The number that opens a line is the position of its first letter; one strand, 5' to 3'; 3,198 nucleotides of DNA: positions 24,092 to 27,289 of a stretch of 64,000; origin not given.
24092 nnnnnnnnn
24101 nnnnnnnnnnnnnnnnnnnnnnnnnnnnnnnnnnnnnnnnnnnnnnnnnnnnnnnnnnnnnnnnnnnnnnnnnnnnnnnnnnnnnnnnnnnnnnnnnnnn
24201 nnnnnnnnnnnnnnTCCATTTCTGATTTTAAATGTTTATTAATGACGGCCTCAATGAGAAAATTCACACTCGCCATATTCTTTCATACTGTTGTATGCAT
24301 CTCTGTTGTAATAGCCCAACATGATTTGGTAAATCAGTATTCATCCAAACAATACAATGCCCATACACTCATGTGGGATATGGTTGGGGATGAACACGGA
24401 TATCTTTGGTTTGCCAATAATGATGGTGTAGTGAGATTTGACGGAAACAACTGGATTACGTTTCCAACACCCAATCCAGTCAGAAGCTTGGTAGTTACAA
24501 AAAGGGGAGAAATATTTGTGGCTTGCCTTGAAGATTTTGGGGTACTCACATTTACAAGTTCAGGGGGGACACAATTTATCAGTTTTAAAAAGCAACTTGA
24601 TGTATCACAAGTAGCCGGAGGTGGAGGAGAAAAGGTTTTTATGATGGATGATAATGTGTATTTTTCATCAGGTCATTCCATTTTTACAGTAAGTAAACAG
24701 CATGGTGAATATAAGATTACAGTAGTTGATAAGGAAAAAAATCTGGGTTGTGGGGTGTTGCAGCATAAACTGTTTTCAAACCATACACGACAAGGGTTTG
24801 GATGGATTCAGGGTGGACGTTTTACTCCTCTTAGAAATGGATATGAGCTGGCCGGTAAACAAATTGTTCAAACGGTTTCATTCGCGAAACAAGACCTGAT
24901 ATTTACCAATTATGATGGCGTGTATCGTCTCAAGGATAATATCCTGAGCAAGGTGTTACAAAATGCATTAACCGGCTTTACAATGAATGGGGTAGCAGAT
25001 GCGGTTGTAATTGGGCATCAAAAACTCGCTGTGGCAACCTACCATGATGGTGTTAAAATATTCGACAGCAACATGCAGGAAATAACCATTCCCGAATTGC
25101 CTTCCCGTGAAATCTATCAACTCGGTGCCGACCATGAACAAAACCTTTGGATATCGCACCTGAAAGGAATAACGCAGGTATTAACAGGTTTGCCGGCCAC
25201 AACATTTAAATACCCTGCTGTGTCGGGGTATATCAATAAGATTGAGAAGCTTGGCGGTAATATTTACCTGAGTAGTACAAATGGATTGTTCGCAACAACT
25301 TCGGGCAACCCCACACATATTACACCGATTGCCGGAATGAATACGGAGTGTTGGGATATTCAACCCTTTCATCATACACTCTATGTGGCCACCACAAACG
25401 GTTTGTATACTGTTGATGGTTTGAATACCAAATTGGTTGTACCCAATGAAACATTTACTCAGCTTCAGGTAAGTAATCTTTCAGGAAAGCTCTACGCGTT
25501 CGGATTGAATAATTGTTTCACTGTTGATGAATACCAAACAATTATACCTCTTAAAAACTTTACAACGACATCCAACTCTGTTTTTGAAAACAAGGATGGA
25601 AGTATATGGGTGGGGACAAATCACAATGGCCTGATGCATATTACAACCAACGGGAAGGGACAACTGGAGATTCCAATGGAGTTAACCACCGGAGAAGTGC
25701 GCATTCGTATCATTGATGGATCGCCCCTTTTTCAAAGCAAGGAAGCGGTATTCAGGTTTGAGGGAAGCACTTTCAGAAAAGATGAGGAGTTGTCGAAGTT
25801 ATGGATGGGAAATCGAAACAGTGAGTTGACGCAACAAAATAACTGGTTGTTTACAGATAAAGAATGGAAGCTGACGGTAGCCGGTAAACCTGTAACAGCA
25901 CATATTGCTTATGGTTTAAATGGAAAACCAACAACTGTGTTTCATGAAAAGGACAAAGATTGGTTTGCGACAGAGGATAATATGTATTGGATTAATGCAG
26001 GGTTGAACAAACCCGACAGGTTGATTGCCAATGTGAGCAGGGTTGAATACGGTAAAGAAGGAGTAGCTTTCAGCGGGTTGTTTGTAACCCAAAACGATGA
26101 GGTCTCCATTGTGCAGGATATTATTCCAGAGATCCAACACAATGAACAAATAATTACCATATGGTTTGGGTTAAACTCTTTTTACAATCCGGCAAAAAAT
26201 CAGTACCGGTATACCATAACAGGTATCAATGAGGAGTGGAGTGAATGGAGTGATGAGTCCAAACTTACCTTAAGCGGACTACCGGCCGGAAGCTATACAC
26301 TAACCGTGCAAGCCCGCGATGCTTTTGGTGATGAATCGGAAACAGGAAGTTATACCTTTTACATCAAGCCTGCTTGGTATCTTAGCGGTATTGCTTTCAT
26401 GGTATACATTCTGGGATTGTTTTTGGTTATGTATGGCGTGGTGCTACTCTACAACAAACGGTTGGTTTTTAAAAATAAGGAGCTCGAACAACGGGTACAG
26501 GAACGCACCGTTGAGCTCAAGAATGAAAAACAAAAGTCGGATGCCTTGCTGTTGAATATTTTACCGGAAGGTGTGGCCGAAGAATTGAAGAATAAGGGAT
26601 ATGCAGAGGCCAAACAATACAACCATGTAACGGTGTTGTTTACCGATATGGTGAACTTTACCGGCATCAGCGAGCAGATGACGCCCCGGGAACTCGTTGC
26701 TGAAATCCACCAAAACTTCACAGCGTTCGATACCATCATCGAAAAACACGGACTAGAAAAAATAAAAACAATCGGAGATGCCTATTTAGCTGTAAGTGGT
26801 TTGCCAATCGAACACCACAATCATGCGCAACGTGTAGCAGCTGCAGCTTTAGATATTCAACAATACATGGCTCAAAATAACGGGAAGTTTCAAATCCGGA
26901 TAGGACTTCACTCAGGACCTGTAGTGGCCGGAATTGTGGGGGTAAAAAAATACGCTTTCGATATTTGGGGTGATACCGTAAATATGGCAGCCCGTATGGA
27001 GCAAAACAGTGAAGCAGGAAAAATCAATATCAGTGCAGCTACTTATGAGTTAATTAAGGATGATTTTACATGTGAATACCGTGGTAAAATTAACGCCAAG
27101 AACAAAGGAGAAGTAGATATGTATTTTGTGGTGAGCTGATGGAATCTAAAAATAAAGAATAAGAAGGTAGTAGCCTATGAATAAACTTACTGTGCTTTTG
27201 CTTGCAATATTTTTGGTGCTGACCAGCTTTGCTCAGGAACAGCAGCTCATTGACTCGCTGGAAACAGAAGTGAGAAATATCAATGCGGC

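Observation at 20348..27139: PUL-like glycan-sensing module wired to cAMP: HTCS-type periplasmic sensor fused to an adenylate cyclase, beside a TonB-dependent receptor and a T9SS CBM-like protein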

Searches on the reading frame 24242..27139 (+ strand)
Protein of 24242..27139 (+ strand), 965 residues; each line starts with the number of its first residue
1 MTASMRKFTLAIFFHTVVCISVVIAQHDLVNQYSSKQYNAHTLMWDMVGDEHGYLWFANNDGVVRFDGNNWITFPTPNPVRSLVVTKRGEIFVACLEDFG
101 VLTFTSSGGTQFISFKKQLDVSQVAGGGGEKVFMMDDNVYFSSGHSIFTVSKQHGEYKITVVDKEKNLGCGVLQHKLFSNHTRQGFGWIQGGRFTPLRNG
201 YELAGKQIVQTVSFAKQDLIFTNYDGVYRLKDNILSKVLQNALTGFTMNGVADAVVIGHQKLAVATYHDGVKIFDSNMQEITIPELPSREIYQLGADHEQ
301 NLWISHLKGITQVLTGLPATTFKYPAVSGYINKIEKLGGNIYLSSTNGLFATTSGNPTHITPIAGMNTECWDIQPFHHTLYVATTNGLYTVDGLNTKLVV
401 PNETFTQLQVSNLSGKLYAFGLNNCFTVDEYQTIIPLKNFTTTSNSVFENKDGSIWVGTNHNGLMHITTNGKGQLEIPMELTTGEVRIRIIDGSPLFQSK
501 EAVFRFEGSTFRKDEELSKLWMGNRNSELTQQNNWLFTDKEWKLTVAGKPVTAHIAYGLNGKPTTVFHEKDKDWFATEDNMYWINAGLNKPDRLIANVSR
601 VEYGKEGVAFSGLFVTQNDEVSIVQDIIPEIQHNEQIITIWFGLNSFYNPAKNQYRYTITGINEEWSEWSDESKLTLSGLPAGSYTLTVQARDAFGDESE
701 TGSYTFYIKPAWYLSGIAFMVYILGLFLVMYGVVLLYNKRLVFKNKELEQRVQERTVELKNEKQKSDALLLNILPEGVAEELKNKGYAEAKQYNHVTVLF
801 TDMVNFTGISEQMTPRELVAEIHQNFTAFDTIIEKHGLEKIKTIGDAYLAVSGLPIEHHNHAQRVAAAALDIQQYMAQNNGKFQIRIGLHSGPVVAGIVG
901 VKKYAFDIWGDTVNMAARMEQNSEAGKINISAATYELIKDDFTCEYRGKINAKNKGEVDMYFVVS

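Call 3: search_protein_families(library=pfam, proteins=[window:24242-27139:+], max_evalue=0.01)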
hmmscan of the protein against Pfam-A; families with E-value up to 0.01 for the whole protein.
window:24242-27139:+ (965 aa): 5 families
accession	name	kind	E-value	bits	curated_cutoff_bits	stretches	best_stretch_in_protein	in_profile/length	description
PF00211.25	Guanylate_cyc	-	1.7e-54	184.6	21.9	1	789-964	2-182/183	Adenylate and Guanylate cyclase catalytic domain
PF07495.19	Y_Y_Y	-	3.1e-11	43.5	26.6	1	647-708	2-64/65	Y_Y_Y domain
PF07494.17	Reg_prop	-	3.3e-09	36.3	20.4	0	444-461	7-24/24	Two component regulator propeller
PF07701.20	HNOBA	-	0.00037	20.5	23.4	1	740-782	174-216/216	Heme NO binding associated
PF24421.1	Ig_J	-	0.00098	19.6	29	1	671-710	64-103/104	Tip attachment protein J, Ig-like domain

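Call 8: search_protein_families(library=ncbifam, proteins=[window:24242-27139:+], max_evalue=0.01)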
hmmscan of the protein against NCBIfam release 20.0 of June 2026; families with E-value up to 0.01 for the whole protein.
window:24242-27139:+ (965 aa): 2 families
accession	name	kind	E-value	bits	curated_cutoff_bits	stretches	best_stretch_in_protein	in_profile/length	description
TIGR03903.1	TOMM_kin_cyc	equivalog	2.4e-07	29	705.75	1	817-945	313-443/1267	TOMM system kinase/cyclase fusion protein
NF058673.1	LipAdnlyCyLipJMY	equivalog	0.0033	16.2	800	1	795-939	295-423/449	bifunctional lipase/adenylate cyclase LipJ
